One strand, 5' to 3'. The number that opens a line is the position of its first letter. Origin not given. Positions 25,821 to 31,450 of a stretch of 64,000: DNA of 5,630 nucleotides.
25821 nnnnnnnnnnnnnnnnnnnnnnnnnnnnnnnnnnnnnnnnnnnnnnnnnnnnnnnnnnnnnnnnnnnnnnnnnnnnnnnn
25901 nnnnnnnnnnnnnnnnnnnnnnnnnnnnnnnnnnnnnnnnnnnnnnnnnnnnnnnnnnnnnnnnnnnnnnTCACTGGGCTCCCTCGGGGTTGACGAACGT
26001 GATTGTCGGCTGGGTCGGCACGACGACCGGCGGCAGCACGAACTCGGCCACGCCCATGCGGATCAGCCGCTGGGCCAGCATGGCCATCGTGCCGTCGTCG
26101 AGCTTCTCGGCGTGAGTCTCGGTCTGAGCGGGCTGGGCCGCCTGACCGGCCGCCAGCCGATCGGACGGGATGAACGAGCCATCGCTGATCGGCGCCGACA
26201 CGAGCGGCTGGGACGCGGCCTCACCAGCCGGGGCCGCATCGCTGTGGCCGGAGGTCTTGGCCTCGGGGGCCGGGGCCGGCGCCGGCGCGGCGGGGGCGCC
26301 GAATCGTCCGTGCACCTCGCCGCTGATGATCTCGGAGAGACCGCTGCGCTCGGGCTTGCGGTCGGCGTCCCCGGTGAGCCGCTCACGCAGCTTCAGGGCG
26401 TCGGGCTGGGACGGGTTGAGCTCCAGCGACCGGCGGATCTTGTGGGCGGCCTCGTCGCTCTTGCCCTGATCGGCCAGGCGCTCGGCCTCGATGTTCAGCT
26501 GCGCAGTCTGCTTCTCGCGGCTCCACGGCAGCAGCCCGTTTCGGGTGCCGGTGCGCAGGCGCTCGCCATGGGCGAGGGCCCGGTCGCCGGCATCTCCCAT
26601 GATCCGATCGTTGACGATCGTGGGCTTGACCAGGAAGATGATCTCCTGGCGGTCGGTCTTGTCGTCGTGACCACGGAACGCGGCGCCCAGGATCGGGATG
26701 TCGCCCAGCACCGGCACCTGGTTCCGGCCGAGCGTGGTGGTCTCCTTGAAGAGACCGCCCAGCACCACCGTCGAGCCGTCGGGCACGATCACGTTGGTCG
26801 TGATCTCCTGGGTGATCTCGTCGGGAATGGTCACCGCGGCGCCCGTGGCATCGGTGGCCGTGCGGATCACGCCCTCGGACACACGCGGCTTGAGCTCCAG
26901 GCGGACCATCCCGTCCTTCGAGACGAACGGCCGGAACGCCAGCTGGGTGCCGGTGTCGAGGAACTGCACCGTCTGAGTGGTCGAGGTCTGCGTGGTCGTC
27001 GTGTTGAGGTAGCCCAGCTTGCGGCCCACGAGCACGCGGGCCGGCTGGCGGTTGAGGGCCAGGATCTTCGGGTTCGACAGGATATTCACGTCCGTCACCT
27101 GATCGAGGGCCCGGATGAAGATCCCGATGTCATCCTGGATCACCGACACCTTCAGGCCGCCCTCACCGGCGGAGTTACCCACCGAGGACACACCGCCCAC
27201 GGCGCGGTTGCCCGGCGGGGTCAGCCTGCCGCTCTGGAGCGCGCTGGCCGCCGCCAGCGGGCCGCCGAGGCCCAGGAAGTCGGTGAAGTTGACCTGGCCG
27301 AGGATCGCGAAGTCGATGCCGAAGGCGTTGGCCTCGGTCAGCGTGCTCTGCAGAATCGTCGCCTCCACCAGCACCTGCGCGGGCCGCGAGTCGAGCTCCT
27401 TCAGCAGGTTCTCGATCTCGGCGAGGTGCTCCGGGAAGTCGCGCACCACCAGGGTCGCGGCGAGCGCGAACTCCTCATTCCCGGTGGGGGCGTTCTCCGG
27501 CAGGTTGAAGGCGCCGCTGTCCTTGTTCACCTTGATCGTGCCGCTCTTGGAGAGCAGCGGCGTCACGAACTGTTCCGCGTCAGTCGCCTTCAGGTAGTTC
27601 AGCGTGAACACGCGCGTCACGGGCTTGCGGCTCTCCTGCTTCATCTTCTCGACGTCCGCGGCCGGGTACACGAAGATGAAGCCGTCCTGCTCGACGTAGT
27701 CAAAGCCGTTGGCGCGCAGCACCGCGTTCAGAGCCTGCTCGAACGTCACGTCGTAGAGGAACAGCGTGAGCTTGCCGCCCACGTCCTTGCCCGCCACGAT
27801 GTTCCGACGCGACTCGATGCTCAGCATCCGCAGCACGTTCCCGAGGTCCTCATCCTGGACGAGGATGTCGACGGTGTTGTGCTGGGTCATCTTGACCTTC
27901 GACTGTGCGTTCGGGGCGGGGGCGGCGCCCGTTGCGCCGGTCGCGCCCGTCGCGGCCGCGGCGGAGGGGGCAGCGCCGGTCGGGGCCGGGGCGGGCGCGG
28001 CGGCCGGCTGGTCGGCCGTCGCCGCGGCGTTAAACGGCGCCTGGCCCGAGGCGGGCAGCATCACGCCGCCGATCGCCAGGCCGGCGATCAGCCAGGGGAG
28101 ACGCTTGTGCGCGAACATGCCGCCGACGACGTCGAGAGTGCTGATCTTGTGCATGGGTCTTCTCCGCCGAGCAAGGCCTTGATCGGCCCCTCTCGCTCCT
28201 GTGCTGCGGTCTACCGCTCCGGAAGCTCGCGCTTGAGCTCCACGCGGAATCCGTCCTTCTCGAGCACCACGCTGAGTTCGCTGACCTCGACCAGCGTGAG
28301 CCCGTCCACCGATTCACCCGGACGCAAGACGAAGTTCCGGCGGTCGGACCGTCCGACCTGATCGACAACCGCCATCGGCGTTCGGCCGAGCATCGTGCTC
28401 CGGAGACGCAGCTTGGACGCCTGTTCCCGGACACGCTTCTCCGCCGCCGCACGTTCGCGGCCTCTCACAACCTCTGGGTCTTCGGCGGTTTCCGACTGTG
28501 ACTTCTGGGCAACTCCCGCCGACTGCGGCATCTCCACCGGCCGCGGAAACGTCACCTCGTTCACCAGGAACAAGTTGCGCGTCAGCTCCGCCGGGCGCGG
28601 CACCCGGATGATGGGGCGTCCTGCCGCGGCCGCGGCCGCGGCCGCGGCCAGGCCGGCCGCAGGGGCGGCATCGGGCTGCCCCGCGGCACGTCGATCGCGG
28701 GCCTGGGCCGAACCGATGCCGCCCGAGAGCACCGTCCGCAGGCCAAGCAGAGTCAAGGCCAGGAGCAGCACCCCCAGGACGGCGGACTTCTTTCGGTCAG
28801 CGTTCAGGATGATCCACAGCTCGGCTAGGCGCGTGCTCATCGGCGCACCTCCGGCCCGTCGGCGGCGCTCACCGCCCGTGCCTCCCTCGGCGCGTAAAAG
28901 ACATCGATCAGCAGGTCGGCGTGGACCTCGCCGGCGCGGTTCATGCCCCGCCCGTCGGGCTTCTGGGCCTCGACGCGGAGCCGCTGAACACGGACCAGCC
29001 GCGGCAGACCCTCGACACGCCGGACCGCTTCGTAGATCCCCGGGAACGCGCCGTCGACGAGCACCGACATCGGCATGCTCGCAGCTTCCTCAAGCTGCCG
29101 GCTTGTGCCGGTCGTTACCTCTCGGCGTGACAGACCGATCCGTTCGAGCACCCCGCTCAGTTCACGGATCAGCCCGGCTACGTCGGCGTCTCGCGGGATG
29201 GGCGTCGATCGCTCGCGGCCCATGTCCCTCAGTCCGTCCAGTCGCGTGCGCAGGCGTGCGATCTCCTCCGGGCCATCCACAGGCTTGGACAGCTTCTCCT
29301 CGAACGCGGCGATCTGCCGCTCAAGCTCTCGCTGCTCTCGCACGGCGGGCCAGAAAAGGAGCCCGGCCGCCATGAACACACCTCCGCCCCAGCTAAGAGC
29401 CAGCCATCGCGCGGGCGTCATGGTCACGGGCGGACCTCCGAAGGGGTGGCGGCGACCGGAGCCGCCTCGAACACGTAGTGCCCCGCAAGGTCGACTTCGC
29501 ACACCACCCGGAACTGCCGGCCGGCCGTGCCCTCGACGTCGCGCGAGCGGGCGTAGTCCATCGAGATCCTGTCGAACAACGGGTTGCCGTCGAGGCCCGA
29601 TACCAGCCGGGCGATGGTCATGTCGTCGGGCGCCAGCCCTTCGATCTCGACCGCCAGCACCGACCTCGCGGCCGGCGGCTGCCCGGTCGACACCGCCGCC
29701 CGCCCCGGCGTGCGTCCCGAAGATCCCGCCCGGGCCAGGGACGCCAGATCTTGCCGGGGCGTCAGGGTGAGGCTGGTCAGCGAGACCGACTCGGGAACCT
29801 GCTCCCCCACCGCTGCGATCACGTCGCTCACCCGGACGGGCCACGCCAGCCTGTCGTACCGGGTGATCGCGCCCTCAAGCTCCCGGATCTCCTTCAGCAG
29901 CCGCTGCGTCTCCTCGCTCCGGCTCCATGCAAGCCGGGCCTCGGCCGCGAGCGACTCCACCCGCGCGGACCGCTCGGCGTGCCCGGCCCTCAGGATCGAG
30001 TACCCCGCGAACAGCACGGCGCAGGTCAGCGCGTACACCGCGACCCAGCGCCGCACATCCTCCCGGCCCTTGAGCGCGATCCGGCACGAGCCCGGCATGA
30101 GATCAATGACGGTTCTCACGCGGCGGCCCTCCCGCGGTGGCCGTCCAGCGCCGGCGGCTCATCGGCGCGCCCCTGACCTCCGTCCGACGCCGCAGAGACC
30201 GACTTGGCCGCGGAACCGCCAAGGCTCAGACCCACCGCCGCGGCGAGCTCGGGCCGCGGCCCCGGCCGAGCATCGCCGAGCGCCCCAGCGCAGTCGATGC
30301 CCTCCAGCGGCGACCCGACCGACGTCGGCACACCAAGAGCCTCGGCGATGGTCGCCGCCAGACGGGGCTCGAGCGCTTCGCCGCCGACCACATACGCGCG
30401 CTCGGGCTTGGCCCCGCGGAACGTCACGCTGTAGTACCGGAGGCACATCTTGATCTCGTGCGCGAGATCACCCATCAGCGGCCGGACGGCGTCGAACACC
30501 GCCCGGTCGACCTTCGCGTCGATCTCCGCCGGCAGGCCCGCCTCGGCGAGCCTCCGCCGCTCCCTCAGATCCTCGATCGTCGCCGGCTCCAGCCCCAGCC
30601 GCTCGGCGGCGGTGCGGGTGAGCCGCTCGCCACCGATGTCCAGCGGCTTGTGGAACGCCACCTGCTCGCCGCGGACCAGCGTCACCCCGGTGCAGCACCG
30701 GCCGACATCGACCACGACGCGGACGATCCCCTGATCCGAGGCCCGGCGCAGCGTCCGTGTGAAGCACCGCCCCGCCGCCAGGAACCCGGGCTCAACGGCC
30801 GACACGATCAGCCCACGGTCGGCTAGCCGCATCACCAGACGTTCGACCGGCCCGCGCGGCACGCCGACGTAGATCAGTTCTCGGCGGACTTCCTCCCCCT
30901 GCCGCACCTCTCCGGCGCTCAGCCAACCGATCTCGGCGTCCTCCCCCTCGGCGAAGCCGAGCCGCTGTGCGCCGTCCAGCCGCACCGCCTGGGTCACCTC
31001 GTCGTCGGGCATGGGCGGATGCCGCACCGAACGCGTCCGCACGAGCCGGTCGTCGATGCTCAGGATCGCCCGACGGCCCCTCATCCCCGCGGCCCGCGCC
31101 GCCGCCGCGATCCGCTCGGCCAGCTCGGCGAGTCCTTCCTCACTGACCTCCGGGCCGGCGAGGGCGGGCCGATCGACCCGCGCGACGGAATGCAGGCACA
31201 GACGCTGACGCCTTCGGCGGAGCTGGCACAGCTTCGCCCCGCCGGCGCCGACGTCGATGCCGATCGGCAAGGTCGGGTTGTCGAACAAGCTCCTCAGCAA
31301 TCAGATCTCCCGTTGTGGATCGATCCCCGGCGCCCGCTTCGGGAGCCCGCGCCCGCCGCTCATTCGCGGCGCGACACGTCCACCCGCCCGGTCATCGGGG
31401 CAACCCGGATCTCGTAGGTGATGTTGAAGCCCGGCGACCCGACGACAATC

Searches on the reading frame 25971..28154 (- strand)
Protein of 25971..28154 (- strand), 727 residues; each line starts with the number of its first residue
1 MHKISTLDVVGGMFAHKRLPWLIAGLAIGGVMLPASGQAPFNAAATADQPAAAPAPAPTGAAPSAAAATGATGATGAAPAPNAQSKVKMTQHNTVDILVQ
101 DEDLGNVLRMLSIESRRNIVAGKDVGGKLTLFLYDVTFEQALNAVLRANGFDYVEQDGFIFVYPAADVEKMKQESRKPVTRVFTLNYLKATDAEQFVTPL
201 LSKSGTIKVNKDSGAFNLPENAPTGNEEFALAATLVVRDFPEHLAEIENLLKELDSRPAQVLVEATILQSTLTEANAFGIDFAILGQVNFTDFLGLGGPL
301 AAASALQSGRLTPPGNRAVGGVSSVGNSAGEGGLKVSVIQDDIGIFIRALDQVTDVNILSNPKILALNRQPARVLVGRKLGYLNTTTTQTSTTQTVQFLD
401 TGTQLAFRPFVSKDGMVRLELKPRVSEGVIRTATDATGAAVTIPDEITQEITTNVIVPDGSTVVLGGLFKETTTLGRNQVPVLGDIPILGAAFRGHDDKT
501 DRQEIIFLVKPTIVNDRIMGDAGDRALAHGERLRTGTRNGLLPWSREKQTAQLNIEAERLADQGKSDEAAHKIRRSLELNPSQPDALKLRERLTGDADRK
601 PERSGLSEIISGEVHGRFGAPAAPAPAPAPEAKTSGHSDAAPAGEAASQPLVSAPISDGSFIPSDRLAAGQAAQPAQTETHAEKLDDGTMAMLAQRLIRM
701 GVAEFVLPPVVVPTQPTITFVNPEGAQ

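Call 4: search_protein_families(library=pfam, proteins=[window:25971-28154:-], max_evalue=0.01)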
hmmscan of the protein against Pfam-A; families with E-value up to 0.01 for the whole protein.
window:25971-28154:- (727 aa): 4 families
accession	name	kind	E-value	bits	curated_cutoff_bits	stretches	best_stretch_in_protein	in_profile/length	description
PF00263.26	Secretin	-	6.2e-42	143.5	27.5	1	349-514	1-168/169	Bacterial type II and III secretion system protein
PF07660.19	STN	-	9.9e-08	32.1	28.4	1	118-165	2-52/52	Secretin and TonB N terminus short domain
PF03958.22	Secretin_N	-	6e-07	30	28.2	0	180-215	1-43/69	Bacterial type II/III secretion system short domain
PF21305.2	type_II_gspD_N0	-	0.0041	17.4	27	1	99-159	3-68/71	GspD-like, N0 domain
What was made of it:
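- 25971..28154 (-): Secretin. Pfam Secretin 6e-42, plus STN (call 4).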

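Call 72: search_protein_families(library=ncbifam, proteins=[window:25971-28154:-], max_evalue=0.00001)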
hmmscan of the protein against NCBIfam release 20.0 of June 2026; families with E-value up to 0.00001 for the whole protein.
window:25971-28154:- (727 aa): 9 families
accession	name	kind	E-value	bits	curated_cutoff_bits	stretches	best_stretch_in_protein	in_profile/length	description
TIGR02517.1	type_II_gspD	equivalog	2e-68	231.4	351.35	2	233-518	310-594/600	type II secretion system secretin GspD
TIGR02515.1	IV_pilus_PilQ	subfamily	2e-61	208.3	284.35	1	95-515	4-428/428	type IV pilus secretin PilQ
TIGR02519.1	pilus_MshL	equivalog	9.3e-42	143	250.2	1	234-514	9-290/290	pilus (MSHA type) biogenesis protein MshL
NF010083.0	PRK13568.1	equivalog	4.5e-39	134.4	554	2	325-515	233-418/419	DNA uptake porin HofQ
NF007851.2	PRK10560.1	exception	1.1e-34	119.9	598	1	87-515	16-410/412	DNA uptake porin HofQ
TIGR02516.1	type_III_yscC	equivalog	6.6e-32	110.7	238.45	1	234-515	209-462/463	type III secretion system outer membrane ring subunit SctC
NF011873.0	PRK15346.1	equivalog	2.4e-20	72.7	524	1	336-516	320-496/499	EscC/YscC/HrcC family type III secretion system outer membrane ring protein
NF042912.1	Amuc_1098_fam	equivalog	2.8e-20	72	750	1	447-514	729-796/805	Amuc_1098 family type IV pilus outer membrane protein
TIGR02520.1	pilus_B_mal_scr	equivalog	9.5e-14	50.8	287.65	1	233-512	246-512/513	PilN family type IVB pilus formation outer membrane protein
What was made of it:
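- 25971..28154 (-): It is below the GspD, PilQ and MshL equivalog cut-offs (call 72).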

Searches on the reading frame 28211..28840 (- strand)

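Call 4: search_protein_families(library=pfam, proteins=[window:28211-28840:-], max_evalue=0.01)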
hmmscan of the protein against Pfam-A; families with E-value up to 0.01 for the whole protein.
window:28211-28840:- (209 aa): 1 family
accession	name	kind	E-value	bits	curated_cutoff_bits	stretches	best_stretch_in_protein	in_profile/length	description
PF23862.1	CdsD_C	-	0.0037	17.7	27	1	172-199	25-52/56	CdsD C-terminal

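Call 72: search_protein_families(library=ncbifam, proteins=[window:28211-28840:-], max_evalue=0.00001)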
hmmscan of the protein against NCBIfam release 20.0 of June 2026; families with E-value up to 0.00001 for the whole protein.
window:28211-28840:- (209 aa): 0 families

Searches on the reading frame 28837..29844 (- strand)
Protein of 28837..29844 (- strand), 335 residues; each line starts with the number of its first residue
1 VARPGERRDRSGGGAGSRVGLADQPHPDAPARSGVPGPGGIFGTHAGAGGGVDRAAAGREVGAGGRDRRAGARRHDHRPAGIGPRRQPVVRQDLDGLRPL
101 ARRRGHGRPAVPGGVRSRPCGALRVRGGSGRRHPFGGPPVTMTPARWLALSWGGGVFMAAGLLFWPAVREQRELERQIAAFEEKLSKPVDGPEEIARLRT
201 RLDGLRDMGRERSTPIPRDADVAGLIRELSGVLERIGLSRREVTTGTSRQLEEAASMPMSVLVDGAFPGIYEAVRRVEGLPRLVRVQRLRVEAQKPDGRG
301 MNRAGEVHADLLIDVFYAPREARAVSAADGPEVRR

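Call 14: search_protein_families(library=pfam, proteins=[window:28837-29844:-], max_evalue=0.001)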
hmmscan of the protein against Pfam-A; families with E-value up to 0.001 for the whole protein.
window:28837-29844:- (335 aa): 1 family
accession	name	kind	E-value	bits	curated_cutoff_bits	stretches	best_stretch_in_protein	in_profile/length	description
PF04350.18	PilO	-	4.3e-08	33.9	22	1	175-297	5-127/145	Pilus assembly protein, PilO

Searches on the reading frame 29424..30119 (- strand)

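Call 14: search_protein_families(library=pfam, proteins=[window:29424-30119:-], max_evalue=0.001)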
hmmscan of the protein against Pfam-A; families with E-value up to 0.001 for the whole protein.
window:29424-30119:- (231 aa): 1 family
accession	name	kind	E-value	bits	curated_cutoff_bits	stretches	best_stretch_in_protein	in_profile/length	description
PF05137.18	PilN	-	1.7e-07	31.6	22.8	1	101-208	3-77/78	Fimbrial assembly protein (PilN)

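Call 72: search_protein_families(library=ncbifam, proteins=[window:29424-30119:-], max_evalue=0.00001)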
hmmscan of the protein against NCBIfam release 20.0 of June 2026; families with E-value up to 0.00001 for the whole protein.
window:29424-30119:- (231 aa): 0 families

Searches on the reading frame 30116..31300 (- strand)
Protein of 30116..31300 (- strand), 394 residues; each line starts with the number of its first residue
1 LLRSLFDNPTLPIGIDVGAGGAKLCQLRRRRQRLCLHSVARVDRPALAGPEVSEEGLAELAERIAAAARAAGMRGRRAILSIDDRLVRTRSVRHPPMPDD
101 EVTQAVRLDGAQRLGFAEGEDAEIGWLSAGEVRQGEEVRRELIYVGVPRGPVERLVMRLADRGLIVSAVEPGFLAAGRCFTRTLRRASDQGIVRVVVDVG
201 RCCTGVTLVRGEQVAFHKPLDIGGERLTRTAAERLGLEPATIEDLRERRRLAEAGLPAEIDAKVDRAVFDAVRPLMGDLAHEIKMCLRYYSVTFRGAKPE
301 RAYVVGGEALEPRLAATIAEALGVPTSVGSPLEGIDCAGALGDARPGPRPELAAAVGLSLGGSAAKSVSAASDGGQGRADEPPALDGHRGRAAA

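Call 4: search_protein_families(library=pfam, proteins=[window:30116-31300:-], max_evalue=0.01)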
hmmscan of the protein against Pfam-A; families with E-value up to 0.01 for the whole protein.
window:30116-31300:- (394 aa): 2 families
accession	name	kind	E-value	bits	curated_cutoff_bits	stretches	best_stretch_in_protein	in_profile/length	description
PF11104.14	PilM_2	-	3.6e-15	56.2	27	1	14-360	1-337/340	Type IV pilus assembly protein PilM;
PF14450.12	FtsA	-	0.004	18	31.8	0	195-356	1-126/127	Cell division protein FtsA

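Call 72: search_protein_families(library=ncbifam, proteins=[window:30116-31300:-], max_evalue=0.00001)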
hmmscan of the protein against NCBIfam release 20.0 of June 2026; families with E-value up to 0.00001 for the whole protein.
window:30116-31300:- (394 aa): 2 families
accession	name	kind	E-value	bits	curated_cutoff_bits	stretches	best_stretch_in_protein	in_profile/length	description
TIGR01175.1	pilM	subfamily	9.6e-24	84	133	1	13-360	6-345/348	type IV pilus assembly protein PilM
NF045709.1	Amuc_1101_fam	equivalog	2.6e-14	53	650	1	48-341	42-327/608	Amuc_1101 family PilM-like pilus complex protein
